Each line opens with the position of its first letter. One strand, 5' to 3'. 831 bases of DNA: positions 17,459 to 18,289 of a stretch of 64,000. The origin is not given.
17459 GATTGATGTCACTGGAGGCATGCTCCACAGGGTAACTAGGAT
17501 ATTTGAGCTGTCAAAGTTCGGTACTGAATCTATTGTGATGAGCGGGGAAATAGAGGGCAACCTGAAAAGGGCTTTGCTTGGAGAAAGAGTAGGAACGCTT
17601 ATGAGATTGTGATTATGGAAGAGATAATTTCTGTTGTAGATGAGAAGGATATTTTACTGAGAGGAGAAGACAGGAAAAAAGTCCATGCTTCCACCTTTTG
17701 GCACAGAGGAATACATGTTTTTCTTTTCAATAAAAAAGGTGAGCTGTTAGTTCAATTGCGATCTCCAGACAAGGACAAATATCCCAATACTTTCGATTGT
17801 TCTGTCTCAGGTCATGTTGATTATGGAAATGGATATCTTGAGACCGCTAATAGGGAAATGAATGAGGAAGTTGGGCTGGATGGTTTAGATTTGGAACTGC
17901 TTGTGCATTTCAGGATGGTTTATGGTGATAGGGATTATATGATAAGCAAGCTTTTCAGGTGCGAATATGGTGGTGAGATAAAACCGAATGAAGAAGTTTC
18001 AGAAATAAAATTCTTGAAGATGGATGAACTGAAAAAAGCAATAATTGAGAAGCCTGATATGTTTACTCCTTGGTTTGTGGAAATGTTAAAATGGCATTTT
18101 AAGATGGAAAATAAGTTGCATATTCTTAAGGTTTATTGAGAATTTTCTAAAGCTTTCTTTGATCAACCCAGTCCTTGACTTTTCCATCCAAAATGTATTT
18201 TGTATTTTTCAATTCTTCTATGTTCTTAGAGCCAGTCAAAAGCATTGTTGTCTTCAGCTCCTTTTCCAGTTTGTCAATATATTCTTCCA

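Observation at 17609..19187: IDI-1-like Nudix protein convergent with IDI-2: two IPP isomerase types side by side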

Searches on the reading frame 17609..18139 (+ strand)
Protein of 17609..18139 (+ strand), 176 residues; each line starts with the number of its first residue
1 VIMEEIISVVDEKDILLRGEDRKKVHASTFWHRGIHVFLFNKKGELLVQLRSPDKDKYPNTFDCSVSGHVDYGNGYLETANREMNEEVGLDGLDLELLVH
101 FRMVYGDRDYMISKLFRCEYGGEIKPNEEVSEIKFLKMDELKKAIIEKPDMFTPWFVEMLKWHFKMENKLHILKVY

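Call 3: search_protein_families(library=pfam, proteins=[window:17609-18139:+], max_evalue=0.01)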
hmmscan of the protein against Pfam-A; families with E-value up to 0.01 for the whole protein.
window:17609-18139:+ (176 aa): 1 family
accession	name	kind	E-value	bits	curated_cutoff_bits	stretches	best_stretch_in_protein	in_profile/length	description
PF00293.34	NUDIX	-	1.6e-17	64.2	21.1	1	32-155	3-133/134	NUDIX domain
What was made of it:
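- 17615..18139 (+): IDI-1-like Nudix hydrolase gene. The mechanical ORF starts at GTG 17609 and overlaps the IPK stop codon; the probable start is ATG 17615, giving 174 aa. Pfam NUDIX 64 bits (call 3).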

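Call 4: search_protein_families(library=ncbifam, proteins=[window:17609-18139:+], max_evalue=0.01)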
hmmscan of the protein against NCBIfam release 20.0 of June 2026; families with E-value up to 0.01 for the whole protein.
window:17609-18139:+ (176 aa): 11 families
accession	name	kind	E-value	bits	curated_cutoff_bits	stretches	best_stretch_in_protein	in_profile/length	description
TIGR02150.1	IPP_isom_1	equivalog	7.5e-20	71.4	105.8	1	9-158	3-157/159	isopentenyl-diphosphate delta-isomerase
NF002995.0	PRK03759.1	equivalog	2.8e-19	69.5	127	1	4-163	6-172/185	isopentenyl-diphosphate Delta-isomerase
NF011922.0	PRK15393.1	equivalog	5e-19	68.7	152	1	4-164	10-166/182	NUDIX hydrolase YfcD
NF041653.1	Nud_hyd_Meth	equivalog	6.1e-17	61.9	300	1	6-165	1-162/170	Nudix hydrolase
NF006961.0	PRK09438.1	equivalog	1.1e-05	25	103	1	37-130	13-99/151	dihydroneopterin triphosphate diphosphatase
NF008736.0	PRK11762.1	equivalog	7.7e-05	22.3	169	1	56-104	72-117/186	ADP compounds hydrolase NudE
NF001938.0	PRK00714.1-5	equivalog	0.00051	19.4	116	1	27-95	8-79/172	RNA pyrophosphohydrolase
TIGR00586.1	mutt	equivalog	0.00096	19.2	97.9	1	40-144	13-114/129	8-oxo-dGTP diphosphatase MutT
NF006530.0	PRK08999.1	equivalog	0.0011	18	245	1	39-144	13-115/315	Nudix family hydrolase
NF012016.0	PRK15472.1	equivalog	0.0036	17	95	0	33-143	4-124/141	nucleoside triphosphatase NudI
NF041652.1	Nud_hyd_Dein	equivalog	0.009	16.3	200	0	32-142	13-128/152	Nudix hydrolase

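Call 5: search_solved_structures(query=window:17609-18139:+, max_evalue=0.01, show_alignments=4)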
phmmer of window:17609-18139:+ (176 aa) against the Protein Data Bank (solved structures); distinct sequences matched with E-value up to 0.01: 16.
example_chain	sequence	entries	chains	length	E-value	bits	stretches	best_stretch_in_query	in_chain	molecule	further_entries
2fkb_A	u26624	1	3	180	1.3e-13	54.4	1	5-162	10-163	Putative Nudix hydrolase yfcD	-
3hyq_A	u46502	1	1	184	4.4e-09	39.6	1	4-159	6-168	Isopentenyl-diphosphate Delta-isomerase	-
1q27_A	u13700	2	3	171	5.8e-09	39.2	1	4-96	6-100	Putative Nudix hydrolase DR0079 | Putative Nudix hydrolase DR_0079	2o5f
2pny_A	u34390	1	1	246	1.4e-06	31.5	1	3-79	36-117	Isopentenyl-diphosphate Delta-isomerase 2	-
1ow2_A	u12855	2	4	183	2.6e-06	30.6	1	27-158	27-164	ISOPENTENYL-DIPHOSPHATE DELTA-ISOMERASE | ISOPENTENYL DIPHOSPHATE DELTA-ISOMERASE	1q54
1hx3_A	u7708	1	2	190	2.9e-06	30.4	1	27-158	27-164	ISOPENTENYL DIPHOSPHATE DELTA-ISOMERASE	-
2b2k_A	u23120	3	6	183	3.6e-06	30.1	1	27-158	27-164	Isopentenyl-diphosphate delta-isomerase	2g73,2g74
1x83_A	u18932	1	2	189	3.9e-06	30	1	27-158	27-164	Isopentenyl-diphosphate delta-isomerase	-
1i9a_A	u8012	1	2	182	4.9e-06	29.7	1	27-158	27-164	ISOPENTENYL-DIPHOSPHATE DELTA-ISOMERASE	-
1nfs_A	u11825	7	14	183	5e-06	29.7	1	27-158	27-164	ISOPENTENYL-DIPHOSPHATE DELTA-ISOMERASE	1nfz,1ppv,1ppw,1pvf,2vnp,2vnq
1x84_A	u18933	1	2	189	5.4e-06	29.6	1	27-158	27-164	Isopentenyl-diphosphate delta-isomerase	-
1hzt_A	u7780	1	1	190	5.6e-06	29.5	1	27-158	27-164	ISOPENTENYL DIPHOSPHATE DELTA-ISOMERASE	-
1r67_A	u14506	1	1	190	6.2e-06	29.4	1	27-158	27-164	Isopentenyl-diphosphate delta-isomerase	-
2dho_A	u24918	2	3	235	2.3e-05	27.5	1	3-75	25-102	Isopentenyl-diphosphate delta-isomerase 1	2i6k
3i7u_A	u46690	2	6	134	2.7e-05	27.3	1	64-151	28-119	AP4A hydrolase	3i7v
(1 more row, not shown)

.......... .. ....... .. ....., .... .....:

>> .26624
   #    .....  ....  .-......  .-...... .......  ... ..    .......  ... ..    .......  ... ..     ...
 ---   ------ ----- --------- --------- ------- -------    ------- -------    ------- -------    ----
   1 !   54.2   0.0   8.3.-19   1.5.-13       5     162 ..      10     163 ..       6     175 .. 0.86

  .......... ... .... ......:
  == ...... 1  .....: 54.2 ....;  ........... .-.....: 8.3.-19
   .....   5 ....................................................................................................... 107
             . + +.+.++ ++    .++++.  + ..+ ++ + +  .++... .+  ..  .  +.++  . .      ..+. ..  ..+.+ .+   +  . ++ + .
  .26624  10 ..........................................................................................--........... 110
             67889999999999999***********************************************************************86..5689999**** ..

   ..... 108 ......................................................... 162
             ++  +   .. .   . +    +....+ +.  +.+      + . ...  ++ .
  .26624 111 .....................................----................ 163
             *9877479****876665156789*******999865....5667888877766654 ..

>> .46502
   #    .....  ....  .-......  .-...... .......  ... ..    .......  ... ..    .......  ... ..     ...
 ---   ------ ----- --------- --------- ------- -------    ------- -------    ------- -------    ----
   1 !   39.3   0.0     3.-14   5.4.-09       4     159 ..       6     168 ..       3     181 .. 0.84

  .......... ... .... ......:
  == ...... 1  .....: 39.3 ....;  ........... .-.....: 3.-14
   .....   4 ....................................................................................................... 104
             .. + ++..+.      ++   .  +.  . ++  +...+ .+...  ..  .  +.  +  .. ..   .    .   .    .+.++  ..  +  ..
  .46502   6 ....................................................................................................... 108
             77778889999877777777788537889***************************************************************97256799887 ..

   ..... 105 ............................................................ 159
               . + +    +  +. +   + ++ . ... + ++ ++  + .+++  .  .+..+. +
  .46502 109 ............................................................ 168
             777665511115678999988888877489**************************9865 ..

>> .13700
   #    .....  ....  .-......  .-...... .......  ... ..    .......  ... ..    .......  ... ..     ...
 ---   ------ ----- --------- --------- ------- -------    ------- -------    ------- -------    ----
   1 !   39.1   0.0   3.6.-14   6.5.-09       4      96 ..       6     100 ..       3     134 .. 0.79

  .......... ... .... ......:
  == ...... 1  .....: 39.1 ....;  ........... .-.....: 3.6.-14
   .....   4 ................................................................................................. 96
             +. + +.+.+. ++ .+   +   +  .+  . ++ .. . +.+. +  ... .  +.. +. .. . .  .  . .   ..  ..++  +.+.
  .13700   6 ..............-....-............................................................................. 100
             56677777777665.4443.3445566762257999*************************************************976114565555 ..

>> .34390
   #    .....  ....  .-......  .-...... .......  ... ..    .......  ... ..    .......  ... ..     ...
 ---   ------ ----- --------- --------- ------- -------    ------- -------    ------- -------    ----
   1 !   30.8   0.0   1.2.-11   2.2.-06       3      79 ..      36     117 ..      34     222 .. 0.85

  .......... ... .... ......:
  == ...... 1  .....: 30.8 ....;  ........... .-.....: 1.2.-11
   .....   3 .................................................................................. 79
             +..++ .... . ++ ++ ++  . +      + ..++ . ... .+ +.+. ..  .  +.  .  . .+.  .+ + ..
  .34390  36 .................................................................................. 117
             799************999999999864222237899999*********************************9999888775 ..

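Call 9: find_homologous_proteins(query=window:17609-18139:+, max_evalue=0.00001)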
Query window:17609-18139:+ (176 aa): 41 proteins with E <= 0.00001 among 89 candidates.
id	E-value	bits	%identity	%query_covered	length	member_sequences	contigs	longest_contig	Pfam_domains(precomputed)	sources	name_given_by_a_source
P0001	7.6e-114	396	100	99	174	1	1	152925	PF00293.35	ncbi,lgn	ncbi:MAG: NUDIX domain-containing protein [Candidatus Aenigmatarchaeota archaeon]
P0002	2.3e-80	287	72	99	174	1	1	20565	PF00293.35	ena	-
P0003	2.9e-77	276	68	97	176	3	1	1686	PF00293.35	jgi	-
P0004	1.8e-75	271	64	99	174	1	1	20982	PF00293.35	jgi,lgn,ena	-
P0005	4.3e-75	269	67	97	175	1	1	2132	PF00293.35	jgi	jgi:isopentenyl-diphosphate Delta-isomerase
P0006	4.5e-75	269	66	99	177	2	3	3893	PF00293.35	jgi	jgi:16S rRNA (adenine1518-N6/adenine1519-N6)-dimethyltransferase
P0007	7.3e-75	269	65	99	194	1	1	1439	PF00293.35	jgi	jgi:isopentenyl-diphosphate delta-isomerase type 1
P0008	4.5e-73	263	65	98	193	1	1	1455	PF00293.35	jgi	-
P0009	6.0e-73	262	63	99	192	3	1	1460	PF00293.35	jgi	-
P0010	6.0e-73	262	64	99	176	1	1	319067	PF00293.35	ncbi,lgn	-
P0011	7.9e-73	262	63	99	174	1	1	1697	PF00293.35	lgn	-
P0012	2.6e-72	260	62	99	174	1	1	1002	PF00293.35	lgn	-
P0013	3.8e-72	260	62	99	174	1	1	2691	PF00293.35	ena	-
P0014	4.6e-72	260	66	99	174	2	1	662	PF00293.35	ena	-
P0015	5.2e-72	259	62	99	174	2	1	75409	PF00293.35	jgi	jgi:isopentenyl-diphosphate delta-isomerase type 1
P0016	1.9e-71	258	65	97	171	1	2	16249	PF00293.35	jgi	jgi:16S rRNA (adenine1518-N6/adenine1519-N6)-dimethyltransferase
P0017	1.9e-71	258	63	97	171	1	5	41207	PF00293.35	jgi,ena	-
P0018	2.8e-71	257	66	97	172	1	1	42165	PF00293.35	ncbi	ncbi:MAG: NUDIX domain-containing protein [Candidatus Aenigmatarchaeota archaeon]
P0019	2.9e-71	257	63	99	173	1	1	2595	PF00293.35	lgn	-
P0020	2.9e-71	257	66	99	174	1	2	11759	PF00293.35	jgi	jgi:isopentenyl-diphosphate delta-isomerase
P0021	7.5e-71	256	61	100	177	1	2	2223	PF00293.35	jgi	jgi:isopentenyl-diphosphate delta-isomerase type 1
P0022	1.0e-70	255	61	99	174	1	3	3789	PF00293.35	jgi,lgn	jgi:isopentenyl-diphosphate delta-isomerase type 1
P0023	1.1e-70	255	63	96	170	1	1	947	PF00293.35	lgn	-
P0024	1.8e-70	254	63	99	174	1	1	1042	PF00293.35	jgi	-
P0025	2.1e-70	254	63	99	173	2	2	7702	PF00293.35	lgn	-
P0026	2.8e-70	254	62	98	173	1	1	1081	PF00293.35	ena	-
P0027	7.8e-70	252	62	99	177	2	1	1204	PF00293.35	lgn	-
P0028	8.0e-70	252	64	99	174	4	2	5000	PF00293.35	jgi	jgi:isopentenyl-diphosphate delta-isomerase type 1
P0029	2.1e-69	251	63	97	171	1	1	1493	PF00293.35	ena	-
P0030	1.7e-68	248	63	97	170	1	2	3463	PF00293.35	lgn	-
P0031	3.6e-68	247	62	99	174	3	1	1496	PF00293.35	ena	-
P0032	2.9e-67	244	60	99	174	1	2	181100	PF00293.35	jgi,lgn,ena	jgi:isopentenyl-diphosphate delta-isomerase type 1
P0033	4.5e-67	243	61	99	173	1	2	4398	PF00293.35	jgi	-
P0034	1.3e-64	235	62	97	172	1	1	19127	PF00293.35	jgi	jgi:isopentenyl-diphosphate delta-isomerase type 1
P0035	1.3e-62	229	57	98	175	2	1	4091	PF00293.35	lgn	-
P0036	1.3e-52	196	52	98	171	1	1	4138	PF00293.35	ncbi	-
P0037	5.0e-48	181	60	76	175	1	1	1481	PF00293.35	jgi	-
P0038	6.2e-47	178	46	98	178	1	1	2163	PF00293.35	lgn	-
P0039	8.1e-45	171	49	97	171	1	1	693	PF00293.35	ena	-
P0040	1.0e-37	148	46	95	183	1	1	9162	PF00293.35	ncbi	-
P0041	2.1e-21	95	40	89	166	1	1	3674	PF00293.35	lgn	-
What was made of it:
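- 17615..18139 (+): Aenigmatarchaeota (call 9).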

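Call 12: find_encoding_contigs(protein=P0010, flank=8000, max_places=2)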
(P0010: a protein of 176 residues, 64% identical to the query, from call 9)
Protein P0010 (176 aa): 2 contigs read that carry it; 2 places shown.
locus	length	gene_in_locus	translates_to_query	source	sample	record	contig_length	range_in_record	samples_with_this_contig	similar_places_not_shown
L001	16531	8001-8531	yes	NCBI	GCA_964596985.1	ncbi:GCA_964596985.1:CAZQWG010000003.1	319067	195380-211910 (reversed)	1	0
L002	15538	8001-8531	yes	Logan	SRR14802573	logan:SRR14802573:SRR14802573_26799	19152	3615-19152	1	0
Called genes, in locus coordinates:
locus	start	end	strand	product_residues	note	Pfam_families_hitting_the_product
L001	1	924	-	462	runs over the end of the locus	PF00483:NTP_transferase, PF12804:NTP_transf_3, PF01066:CDP-OH_P_transf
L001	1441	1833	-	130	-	-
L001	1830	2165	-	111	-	-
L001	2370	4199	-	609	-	PF02730:AFOR_N, PF01314:AFOR_C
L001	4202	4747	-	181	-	PF14697:Fer4_21 (faint), PF13187:Fer4_9 (faint), PF12838:Fer4_7 (weak)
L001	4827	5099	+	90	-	-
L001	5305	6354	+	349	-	PF01244:Peptidase_M19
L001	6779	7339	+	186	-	PF13302:Acetyltransf_3, PF13420:Acetyltransf_4, PF00583:Acetyltransf_1, PF13673:Acetyltransf_10, PF13508:Acetyltransf_7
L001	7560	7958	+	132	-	PF00293:NUDIX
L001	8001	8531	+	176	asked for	PF00293:NUDIX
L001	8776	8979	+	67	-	-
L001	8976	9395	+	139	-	PF01850:PIN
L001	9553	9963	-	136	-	PF02308:MgtC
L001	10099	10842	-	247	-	PF01863:YgjP-like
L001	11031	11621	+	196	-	PF19641:DUF6144 (weak)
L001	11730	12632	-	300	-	PF09810:Exo5, PF12705:PDDEXK_1, PF09810:Exo5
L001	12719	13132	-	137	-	PF01850:PIN (faint)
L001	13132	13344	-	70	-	-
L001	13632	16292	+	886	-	PF12704:MacB_PCD, PF02687:FtsX, PF12704:MacB_PCD, PF02687:FtsX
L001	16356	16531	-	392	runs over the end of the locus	PF04389:Peptidase_M28 (weak), PF05343:Peptidase_M42 (faint), PF01546:Peptidase_M20, PF07687:M20_dimer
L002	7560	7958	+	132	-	PF00293:NUDIX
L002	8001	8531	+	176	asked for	PF00293:NUDIX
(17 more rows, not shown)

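Call 13: find_encoding_contigs(protein=P0032, flank=8000, max_places=2)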
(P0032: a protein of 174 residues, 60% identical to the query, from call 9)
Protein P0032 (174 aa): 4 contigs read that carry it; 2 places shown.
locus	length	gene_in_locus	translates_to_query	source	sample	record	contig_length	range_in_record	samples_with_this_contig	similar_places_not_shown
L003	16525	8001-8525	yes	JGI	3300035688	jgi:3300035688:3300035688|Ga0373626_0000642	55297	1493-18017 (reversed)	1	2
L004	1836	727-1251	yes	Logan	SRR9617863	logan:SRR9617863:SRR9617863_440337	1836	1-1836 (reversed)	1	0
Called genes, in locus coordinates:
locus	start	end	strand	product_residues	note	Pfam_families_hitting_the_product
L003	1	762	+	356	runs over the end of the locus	PF00348:polyprenyl_synt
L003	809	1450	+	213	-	-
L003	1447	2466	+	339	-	PF00288:GHMP_kinases_N, PF08544:GHMP_kinases_C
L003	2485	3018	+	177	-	PF02441:Flavoprotein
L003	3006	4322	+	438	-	PF20695:UbiD_N, PF01977:UbiD, PF20696:UbiD_C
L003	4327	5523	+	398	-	PF04412:AcnX, PF28403:AcnX_2nd, PF28406:AcnX_3rd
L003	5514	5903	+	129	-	PF01989:AcnX_swivel_put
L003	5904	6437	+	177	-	PF01928:CYTH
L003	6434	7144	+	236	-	PF00702:Hydrolase (weak), PF08282:Hydrolase_3 (faint), PF12710:HAD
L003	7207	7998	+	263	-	PF00696:AA_kinase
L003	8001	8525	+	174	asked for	PF00293:NUDIX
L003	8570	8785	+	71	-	-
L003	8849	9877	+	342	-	PF01070:FMN_dh, PF00478:IMPDH (faint)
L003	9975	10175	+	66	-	-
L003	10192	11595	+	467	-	PF00368:HMG-CoA_red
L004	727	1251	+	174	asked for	PF00293:NUDIX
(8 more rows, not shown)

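Call 14: find_encoding_contigs(protein=P0015, flank=8000, max_places=2)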
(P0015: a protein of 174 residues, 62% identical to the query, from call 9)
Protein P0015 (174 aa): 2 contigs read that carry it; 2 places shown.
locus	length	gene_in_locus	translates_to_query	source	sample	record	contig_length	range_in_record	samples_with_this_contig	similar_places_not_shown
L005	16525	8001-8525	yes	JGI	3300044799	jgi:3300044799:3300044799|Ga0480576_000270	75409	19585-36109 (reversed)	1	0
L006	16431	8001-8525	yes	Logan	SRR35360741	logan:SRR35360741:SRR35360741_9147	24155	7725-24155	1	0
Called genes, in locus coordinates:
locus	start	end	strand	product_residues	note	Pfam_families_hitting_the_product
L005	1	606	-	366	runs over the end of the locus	PF02005:TRM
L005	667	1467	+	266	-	PF01966:HD (weak)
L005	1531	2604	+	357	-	PF00348:polyprenyl_synt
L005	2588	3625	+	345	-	PF22700:MVD-like_N (weak), PF00288:GHMP_kinases_N, PF08544:GHMP_kinases_C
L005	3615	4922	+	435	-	PF20695:UbiD_N, PF01977:UbiD, PF20696:UbiD_C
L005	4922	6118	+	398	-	PF04412:AcnX, PF28403:AcnX_2nd, PF28406:AcnX_3rd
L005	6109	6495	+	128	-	PF01989:AcnX_swivel_put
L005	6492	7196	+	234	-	PF00702:Hydrolase (weak), PF12710:HAD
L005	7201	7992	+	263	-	PF00696:AA_kinase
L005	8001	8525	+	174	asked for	PF00293:NUDIX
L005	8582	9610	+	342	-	PF01070:FMN_dh (weak), PF00478:IMPDH (faint), PF01070:FMN_dh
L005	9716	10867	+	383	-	PF22691:Thiolase_C_1 (weak)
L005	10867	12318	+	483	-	-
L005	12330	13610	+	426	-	PF00368:HMG-CoA_red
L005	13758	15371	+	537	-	PF00009:GTP_EFTU, PF03144:GTP_EFTU_D2 (weak), PF11987:IF-2, PF14578:GTP_EFTU_D4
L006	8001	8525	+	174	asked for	PF00293:NUDIX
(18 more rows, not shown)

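Call 18: search_protein_representatives(protein=window:17609-18139:+)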
Query: 176 residues. Proteins with E-value up to 0.001 (for the whole library): 7001; up to 1e-10: 1770; up to 1e-30: 24. The best 150 are listed.
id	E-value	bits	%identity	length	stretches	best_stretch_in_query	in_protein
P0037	1.6e-48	181.2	60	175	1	42-176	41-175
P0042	2.0e-47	177.6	50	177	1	5-173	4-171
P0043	6.0e-43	163.0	37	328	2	4-163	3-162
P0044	2.3e-42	161.1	48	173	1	3-173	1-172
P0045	6.5e-39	149.9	34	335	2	3-165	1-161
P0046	9.8e-38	146.0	42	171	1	3-172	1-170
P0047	2.5e-37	144.7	48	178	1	4-167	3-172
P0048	4.4e-37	143.9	31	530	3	17-164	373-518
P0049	9.5e-37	142.8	43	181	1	3-170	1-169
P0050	1.7e-36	142.0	45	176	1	3-174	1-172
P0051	1.6e-35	138.8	39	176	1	3-176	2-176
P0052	8.0e-35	136.6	42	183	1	4-169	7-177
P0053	1.1e-34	136.1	32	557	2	3-145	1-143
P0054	7.7e-34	133.3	40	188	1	3-176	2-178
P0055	8.4e-34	133.2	33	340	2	3-166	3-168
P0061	1.6e-31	125.8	31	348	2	11-157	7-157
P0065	1.8e-30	122.4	33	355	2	8-172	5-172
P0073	7.6e-29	117.1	33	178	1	2-175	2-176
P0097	1.1e-23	100.3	28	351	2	3-129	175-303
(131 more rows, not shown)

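Call 21: search_protein_families(library=ncbifam, alignment_id=A2, max_evalue=1e-10)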
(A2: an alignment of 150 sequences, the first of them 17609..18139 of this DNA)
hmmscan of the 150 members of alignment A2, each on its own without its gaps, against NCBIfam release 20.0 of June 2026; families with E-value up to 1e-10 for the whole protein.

A. member 1, window:17609-18139:+ (176 aa): 4 families
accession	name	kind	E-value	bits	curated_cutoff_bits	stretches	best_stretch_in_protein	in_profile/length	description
TIGR02150.1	IPP_isom_1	equivalog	7.5e-20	71.4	105.8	1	9-158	3-157/159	isopentenyl-diphosphate delta-isomerase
NF002995.0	PRK03759.1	equivalog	2.8e-19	69.5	127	1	4-163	6-172/185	isopentenyl-diphosphate Delta-isomerase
NF011922.0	PRK15393.1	equivalog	5e-19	68.7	152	1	4-164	10-166/182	NUDIX hydrolase YfcD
NF041653.1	Nud_hyd_Meth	equivalog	6.1e-17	61.9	300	1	6-165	1-162/170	Nudix hydrolase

B. families by the number of members that match (of 150 scanned): 78 families (the first 25 are shown)
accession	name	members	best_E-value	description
NF002995.0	PRK03759.1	148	7.7e-81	isopentenyl-diphosphate Delta-isomerase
TIGR02150.1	IPP_isom_1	146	7.9e-65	isopentenyl-diphosphate delta-isomerase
NF011922.0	PRK15393.1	145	1.2e-51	NUDIX hydrolase YfcD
NF041653.1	Nud_hyd_Meth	128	1.3e-65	Nudix hydrolase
NF006530.0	PRK08999.1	30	2.5e-21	Nudix family hydrolase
TIGR00586.1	mutt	26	1.9e-24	8-oxo-dGTP diphosphatase MutT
NF007834.0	PRK10546.1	22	1.9e-17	pyrimidine (deoxy)nucleoside triphosphate diphosphatase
NF001938.0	PRK00714.1-5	21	1.9e-19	RNA pyrophosphohydrolase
NF008044.0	PRK10776.1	20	2.2e-18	8-oxo-dGTP diphosphatase MutT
NF041652.1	Nud_hyd_Dein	16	3.4e-19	Nudix hydrolase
NF012016.0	PRK15472.1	13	4.7e-18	nucleoside triphosphatase NudI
NF001299.0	PRK00241.1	10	6.9e-18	NAD(+) diphosphatase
NF006961.0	PRK09438.1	8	5.5e-16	dihydroneopterin triphosphate diphosphatase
TIGR02705.1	nudix_YtkD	5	7.1e-13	RNA deprotection pyrophosphohydrolase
TIGR00755.1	ksgA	4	1.3e-73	16S rRNA (adenine(1518)-N(6)/adenine(1519)-N(6))-dimethyltransferase RsmA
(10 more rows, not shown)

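Call 29: search_protein_families(library=pfam, alignment_id=A2, max_evalue=0.00001)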
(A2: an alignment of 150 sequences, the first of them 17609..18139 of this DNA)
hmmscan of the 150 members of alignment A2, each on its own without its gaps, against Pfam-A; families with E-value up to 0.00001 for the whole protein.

A. member 1, window:17609-18139:+ (176 aa): 1 family
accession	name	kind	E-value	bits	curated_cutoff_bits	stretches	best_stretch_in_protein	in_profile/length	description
PF00293.34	NUDIX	-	1.6e-17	64.2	21.1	1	32-155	3-133/134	NUDIX domain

B. families by the number of members that match (of 150 scanned): 59 families (the first 25 are shown)
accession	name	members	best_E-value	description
PF00293.34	NUDIX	150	4e-52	NUDIX domain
PF14815.12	NUDIX_4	17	8.7e-11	NUDIX domain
PF00398.26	RrnaAD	4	4.8e-56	Ribosomal RNA adenine dimethylase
PF13419.12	HAD_2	2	7.1e-36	Haloacid dehalogenase-like hydrolase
PF00702.32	Hydrolase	2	4.7e-22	haloacid dehalogenase-like hydrolase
PF22327.2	Nudt16-like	2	7.9e-09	U8 snoRNA-decapping enzyme-like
PF25173.1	Beta-prop_WDR3_1st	1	3.3e-61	WDR3 first beta-propeller domain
PF00400.38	WD40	1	2.2e-60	WD domain, G-beta repeat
PF25174.1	Beta-prop_THOC3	1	1.8e-57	THOC3 beta-propeller domain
PF02660.20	G3P_acyltransf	1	1.7e-49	Glycerol-3-phosphate acyltransferase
PF24805.1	EIF3I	1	9.8e-43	EIF3I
PF24814.1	WD40_Prp19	1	1.1e-42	Prp19 WD40 domain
PF25175.1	Beta-prop_WDR5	1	9.8e-40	WDR5 beta-propeller domain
PF10343.14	Q_salvage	1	1.6e-39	Queuosine salvage protein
PF03009.23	GDPD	1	3.8e-38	Glycerophosphoryl diester phosphodiesterase family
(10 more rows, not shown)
